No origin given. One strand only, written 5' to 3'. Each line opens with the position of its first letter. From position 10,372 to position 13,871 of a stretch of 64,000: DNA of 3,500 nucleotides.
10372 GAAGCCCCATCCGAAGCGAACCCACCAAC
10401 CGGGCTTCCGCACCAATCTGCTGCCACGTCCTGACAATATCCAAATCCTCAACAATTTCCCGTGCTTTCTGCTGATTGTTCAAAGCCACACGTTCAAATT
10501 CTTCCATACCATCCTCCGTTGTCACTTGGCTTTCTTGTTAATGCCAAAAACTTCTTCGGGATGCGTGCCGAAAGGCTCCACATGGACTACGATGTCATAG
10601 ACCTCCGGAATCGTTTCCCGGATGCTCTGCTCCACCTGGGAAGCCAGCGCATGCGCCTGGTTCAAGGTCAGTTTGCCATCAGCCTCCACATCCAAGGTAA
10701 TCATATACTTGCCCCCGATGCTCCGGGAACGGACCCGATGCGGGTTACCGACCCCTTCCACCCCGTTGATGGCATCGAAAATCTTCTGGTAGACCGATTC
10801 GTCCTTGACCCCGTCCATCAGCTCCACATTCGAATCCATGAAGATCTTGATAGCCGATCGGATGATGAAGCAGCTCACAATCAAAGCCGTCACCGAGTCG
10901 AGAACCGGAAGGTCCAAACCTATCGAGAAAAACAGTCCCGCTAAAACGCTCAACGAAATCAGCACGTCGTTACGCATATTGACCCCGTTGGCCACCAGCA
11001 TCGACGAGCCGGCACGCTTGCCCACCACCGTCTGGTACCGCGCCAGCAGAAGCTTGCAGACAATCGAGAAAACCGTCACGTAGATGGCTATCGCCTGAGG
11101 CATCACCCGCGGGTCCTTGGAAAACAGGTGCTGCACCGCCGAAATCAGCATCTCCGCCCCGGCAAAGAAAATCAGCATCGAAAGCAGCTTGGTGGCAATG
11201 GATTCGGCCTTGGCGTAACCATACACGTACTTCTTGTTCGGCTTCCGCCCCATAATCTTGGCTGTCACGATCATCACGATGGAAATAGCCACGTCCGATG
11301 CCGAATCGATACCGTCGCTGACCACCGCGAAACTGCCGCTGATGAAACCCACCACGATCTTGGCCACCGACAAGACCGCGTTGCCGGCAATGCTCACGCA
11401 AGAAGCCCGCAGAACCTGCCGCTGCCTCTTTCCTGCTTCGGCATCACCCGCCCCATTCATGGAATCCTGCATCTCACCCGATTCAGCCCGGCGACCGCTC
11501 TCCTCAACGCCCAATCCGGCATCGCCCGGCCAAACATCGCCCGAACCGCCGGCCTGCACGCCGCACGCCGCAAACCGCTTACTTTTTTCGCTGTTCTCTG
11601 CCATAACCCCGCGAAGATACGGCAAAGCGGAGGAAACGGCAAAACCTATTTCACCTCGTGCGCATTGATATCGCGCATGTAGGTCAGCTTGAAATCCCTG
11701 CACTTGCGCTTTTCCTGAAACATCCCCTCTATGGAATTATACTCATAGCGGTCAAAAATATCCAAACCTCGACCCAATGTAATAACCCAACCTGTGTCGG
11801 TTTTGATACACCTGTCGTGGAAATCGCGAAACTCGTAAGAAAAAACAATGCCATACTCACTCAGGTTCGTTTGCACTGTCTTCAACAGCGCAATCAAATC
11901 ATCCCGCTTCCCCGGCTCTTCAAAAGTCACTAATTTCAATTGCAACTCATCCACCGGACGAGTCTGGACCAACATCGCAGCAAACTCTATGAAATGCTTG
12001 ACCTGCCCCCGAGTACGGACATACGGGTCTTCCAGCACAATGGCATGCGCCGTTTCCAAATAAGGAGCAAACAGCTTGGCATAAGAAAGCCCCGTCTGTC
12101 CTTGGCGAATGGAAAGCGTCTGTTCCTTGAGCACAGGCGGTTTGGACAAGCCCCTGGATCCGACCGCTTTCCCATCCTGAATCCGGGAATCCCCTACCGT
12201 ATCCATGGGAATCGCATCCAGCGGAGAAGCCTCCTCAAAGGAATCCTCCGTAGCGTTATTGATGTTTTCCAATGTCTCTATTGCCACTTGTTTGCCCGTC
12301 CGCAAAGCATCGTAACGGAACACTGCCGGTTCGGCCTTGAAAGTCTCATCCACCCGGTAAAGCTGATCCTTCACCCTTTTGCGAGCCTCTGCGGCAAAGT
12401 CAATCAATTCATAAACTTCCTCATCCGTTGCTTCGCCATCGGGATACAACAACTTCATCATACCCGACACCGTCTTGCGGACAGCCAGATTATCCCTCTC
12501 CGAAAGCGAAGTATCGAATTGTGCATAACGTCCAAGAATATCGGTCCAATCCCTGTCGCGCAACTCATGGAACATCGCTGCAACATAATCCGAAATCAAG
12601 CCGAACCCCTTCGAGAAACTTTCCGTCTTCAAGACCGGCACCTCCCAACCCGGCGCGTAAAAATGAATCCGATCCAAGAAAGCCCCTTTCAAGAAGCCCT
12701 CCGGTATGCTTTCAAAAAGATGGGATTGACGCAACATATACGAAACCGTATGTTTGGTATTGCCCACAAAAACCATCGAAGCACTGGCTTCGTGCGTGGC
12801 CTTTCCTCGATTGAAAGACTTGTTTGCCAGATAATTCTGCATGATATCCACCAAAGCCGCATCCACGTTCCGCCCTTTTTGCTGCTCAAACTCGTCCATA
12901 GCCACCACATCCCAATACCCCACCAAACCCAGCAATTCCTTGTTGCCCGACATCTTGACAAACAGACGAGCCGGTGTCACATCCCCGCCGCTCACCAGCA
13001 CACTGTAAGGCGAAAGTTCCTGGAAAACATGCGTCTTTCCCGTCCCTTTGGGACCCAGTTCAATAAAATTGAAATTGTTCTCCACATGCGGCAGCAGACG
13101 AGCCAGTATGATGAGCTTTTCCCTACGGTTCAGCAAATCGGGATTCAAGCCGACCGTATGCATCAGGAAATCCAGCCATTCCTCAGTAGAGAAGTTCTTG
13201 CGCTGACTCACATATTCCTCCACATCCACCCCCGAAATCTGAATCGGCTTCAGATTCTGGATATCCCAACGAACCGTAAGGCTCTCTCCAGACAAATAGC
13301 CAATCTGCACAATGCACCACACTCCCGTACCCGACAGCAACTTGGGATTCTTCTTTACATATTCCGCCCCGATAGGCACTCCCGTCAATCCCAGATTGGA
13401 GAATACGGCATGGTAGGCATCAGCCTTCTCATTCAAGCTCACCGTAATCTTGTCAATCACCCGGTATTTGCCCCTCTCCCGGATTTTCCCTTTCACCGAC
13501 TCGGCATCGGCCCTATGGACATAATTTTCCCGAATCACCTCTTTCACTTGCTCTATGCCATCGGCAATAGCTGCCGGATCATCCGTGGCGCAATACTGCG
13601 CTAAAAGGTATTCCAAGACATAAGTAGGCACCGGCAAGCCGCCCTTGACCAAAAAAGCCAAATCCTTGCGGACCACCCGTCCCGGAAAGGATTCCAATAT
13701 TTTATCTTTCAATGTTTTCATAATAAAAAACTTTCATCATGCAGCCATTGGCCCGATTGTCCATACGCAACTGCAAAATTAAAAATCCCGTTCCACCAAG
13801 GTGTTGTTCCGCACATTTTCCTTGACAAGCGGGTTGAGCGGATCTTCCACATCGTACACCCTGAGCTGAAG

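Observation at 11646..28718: Complete type 1 BREX locus with three departures from the canonical six-gene layout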

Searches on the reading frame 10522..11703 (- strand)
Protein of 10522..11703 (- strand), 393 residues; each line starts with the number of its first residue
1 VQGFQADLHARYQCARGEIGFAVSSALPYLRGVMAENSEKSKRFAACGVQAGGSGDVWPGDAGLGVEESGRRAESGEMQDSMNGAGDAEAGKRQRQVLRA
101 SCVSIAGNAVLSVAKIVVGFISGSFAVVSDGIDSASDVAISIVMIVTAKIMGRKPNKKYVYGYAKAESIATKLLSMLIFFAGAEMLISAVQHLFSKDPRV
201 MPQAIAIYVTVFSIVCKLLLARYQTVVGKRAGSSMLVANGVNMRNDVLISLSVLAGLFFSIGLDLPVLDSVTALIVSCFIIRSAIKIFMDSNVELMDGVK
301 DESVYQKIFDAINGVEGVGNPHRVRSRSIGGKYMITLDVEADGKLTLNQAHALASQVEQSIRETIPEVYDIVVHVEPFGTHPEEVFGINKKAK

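Call 9: search_protein_families(library=pfam, proteins=[window:10522-11703:-], max_evalue=0.001)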
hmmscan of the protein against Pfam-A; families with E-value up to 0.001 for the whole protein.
window:10522-11703:- (393 aa): 2 families
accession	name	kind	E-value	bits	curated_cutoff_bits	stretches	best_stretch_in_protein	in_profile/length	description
PF01545.26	Cation_efflux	-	2.1e-36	126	26.6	1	103-296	3-198/198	Cation efflux family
PF16916.11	ZT_dimer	-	1.2e-21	76.9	26.7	1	301-378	2-78/78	Dimerisation domain of Zinc Transporter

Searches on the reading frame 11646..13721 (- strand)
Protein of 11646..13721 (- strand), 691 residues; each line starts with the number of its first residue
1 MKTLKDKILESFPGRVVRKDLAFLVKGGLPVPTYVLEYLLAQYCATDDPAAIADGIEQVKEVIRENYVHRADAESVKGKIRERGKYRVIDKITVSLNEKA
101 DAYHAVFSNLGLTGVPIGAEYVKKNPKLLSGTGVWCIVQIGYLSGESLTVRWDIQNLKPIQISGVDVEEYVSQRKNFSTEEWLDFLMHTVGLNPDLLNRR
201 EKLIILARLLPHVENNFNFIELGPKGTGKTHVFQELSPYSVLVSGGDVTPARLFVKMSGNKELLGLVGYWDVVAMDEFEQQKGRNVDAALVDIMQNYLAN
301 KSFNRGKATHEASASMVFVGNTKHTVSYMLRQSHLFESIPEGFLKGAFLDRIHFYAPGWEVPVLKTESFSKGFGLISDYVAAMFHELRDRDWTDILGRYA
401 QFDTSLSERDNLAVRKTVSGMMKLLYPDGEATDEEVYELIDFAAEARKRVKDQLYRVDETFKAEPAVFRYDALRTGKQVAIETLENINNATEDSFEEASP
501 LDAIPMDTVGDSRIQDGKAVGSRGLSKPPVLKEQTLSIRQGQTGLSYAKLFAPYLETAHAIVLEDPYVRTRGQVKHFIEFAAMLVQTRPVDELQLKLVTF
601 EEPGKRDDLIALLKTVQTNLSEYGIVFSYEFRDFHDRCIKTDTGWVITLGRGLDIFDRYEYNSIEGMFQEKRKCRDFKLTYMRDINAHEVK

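Call 3: search_protein_families(library=pfam, proteins=[window:11646-13721:-], max_evalue=0.01)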
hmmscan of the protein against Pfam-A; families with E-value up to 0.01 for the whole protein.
window:11646-13721:- (691 aa): 3 families
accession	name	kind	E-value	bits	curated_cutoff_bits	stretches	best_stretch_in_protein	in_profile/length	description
PF13337.12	BrxL_ATPase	-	5.1e-120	400.4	25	1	153-463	2-309/313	Lon-like protease BrxL-like, ATPase domain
PF20442.3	BrxL_N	-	4.1e-46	156.6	28.2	1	11-142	2-132/132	BREX system Lon protease-like protein BrxL N-terminal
PF16565.11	MIT_C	-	4.6e-35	121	25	1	544-683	1-142/142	Phospholipase D-like domain at C-terminus of MIT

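Call 4: search_protein_families(library=padloc, proteins=[window:11646-13721:-], max_evalue=0.001)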
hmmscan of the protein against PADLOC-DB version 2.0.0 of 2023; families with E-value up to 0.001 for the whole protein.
window:11646-13721:- (691 aa): 5 families
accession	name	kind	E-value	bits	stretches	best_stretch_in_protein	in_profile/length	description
PDLC02508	BrxL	-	2.5e-250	830.5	1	1-685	1-696/698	BrxL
PDLC02506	BrxL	-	1.5e-173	576.7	1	2-460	6-462/680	BrxL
PDLC02509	BrxL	-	7.2e-115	382.6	2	154-459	201-507/535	BrxL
PDLC02505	BrxL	-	2.1e-72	242.6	1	1-464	1-471/482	BrxL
PDLC02507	BrxL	-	3e-53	179.3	1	3-462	13-468/482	BrxL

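Call 5: search_protein_families(library=ncbifam, proteins=[window:11646-13721:-], max_evalue=0.001)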
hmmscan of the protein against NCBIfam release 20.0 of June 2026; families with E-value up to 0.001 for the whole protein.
window:11646-13721:- (691 aa): 2 families
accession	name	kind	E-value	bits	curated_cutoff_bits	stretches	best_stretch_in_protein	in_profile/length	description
TIGR02653.1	Lon_rel_chp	hypoth_equivalog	6.3e-162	540.3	628.25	1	4-457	4-454/675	protease Lon-related BREX system protein BrxL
TIGR02688.1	TIGR02688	equivalog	6.7e-159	529.3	329.3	1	10-458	3-448/449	BREX system Lon protease-like protein BrxL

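Call 10: find_homologous_proteins(query=window:11646-13721:-, max_evalue=1e-10)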
Query window:11646-13721:- (691 aa): 8000 proteins with E <= 1e-10 among 8000 candidates; the best 120 are listed.
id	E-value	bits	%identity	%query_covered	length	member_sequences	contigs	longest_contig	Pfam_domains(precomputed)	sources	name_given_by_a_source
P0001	0.0e+0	1555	99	100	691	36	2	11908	PF20442.4,PF16565.12,PF13337.13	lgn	-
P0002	0.0e+0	1082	68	99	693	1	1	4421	PF20442.4,PF16565.12,PF13337.13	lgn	-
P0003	0.0e+0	1081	68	99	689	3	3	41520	PF20442.4,PF16565.12,PF13337.13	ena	-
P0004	0.0e+0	1080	68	99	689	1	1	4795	PF20442.4,PF16565.12,PF13337.13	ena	-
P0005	0.0e+0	1077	69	99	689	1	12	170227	PF20442.4,PF16565.12,PF13337.13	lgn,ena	-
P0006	0.0e+0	1077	67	99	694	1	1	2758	PF20442.4,PF16565.12,PF13337.13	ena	-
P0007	0.0e+0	1077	67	99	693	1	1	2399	PF20442.4,PF16565.12,PF13337.13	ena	-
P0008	0.0e+0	1076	68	99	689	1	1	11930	PF20442.4,PF16565.12,PF13337.13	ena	-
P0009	0.0e+0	1076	68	99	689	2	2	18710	PF20442.4,PF16565.12,PF13337.13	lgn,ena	-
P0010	0.0e+0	1076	69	99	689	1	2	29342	PF20442.4,PF16565.12,PF13337.13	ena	-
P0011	0.0e+0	1075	69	98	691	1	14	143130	PF20442.4,PF16565.12,PF13337.13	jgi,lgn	jgi:ATP-dependent Lon protease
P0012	0.0e+0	1075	67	99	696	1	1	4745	PF20442.4,PF16565.12,PF13337.13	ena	-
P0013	0.0e+0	1075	68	99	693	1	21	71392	PF20442.4,PF16565.12,PF13337.13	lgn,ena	-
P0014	0.0e+0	1075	68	99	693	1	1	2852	PF20442.4,PF16565.12,PF13337.13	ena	-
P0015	0.0e+0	1075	69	99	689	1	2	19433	PF20442.4,PF16565.12,PF13337.13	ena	-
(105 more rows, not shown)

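Call 11: search_solved_structures(query=window:11646-13721:-, max_evalue=0.001, show_alignments=1)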
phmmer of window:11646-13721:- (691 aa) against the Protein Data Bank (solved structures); distinct sequences matched with E-value up to 0.001: 4.
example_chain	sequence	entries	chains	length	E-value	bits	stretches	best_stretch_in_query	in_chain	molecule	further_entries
8emc_A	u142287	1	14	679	7.5e-133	447.3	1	5-457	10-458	Protease Lon-related BREX system protein BrxL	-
8emh_A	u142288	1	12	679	1.8e-132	446.1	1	5-457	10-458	Protease Lon-related BREX system protein BrxL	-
4a5z_A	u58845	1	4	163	2.6e-16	62.3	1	536-662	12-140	MIT DOMAIN-CONTAINING PROTEIN 1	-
2ymb_A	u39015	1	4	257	6.7e-16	60.9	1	535-661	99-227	MIT DOMAIN-CONTAINING PROTEIN 1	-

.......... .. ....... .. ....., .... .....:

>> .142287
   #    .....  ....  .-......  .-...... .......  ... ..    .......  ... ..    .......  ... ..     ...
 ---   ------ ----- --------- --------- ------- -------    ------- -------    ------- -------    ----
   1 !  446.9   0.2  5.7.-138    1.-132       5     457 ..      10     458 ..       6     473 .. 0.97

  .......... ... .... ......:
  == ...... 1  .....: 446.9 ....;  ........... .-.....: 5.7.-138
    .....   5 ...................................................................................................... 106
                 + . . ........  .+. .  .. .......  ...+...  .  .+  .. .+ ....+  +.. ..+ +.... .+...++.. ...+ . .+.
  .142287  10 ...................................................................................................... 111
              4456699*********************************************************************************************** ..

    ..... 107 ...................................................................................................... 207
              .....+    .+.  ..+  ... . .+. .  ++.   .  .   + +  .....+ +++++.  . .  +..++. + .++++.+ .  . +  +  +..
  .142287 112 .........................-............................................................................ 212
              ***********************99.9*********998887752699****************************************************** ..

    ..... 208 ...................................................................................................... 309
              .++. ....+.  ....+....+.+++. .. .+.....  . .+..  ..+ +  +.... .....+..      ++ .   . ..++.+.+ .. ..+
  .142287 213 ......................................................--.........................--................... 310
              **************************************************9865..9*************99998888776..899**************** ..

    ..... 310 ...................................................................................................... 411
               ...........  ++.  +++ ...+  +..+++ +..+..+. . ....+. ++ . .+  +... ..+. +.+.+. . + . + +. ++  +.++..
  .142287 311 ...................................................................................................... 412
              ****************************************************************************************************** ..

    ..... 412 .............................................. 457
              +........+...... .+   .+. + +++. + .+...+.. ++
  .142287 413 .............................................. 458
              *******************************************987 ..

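Call 12: find_encoding_contigs(protein=P0001, flank=10000, max_places=6)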
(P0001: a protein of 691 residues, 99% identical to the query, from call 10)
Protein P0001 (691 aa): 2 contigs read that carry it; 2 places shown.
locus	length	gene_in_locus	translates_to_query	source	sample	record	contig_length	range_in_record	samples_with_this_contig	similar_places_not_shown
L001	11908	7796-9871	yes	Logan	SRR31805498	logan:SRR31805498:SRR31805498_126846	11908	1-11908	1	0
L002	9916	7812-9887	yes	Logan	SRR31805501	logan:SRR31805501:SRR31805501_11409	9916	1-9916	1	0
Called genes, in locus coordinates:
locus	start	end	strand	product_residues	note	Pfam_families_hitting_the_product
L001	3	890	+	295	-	?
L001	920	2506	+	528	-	PF04326:SLFN_AlbA_2, PF13749:HATPase_c_4, PF08279:HTH_11 (faint)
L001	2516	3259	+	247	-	-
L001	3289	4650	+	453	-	PF13401:AAA_22 (faint), PF13304:AAA_21, PF13175:AAA_15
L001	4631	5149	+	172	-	-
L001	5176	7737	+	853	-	PF08665:PglZ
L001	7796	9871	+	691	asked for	PF20442:BrxL_N, PF13337:BrxL_ATPase, PF16565:MIT_C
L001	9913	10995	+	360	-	PF01545:Cation_efflux, PF16916:ZT_dimer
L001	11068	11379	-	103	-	PF12844:HTH_19, PF13560:HTH_31 (weak), PF01381:HTH_3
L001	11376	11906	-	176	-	?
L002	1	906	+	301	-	?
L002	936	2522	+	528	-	PF04326:SLFN_AlbA_2, PF13749:HATPase_c_4, PF08279:HTH_11 (faint)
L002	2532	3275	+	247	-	-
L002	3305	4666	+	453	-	PF13401:AAA_22 (faint), PF13304:AAA_21, PF13175:AAA_15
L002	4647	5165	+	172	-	-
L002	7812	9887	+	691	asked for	PF20442:BrxL_N, PF13337:BrxL_ATPase, PF16565:MIT_C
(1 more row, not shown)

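Call 30: search_protein_families(library=pfam, proteins=[L001:920-2506:+], max_evalue=0.001)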
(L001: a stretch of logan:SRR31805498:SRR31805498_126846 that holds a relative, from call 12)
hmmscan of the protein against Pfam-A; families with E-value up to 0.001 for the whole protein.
L001:920-2506:+ (528 aa): 6 families
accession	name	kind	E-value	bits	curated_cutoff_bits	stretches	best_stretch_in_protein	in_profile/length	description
PF04326.19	SLFN_AlbA_2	-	5e-17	62.9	25.3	1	16-130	1-115/118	Schlafen, AlbA_2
PF13749.12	HATPase_c_4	-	1e-15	57.9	26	1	309-392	3-88/89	Putative ATP-dependent DNA helicase recG C-terminal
PF08279.18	HTH_11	-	1.4e-05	25.3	25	1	467-514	3-52/55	HTH domain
PF01978.25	TrmB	-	0.00018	21.7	25.6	1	470-516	14-60/68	Sugar-specific transcriptional regulator TrmB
PF13412.12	HTH_24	-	0.00035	20.5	21.9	1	462-509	1-48/48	Winged helix-turn-helix DNA-binding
PF00392.27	GntR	-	0.00075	19.5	27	0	484-514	30-60/64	Bacterial regulatory proteins, gntR family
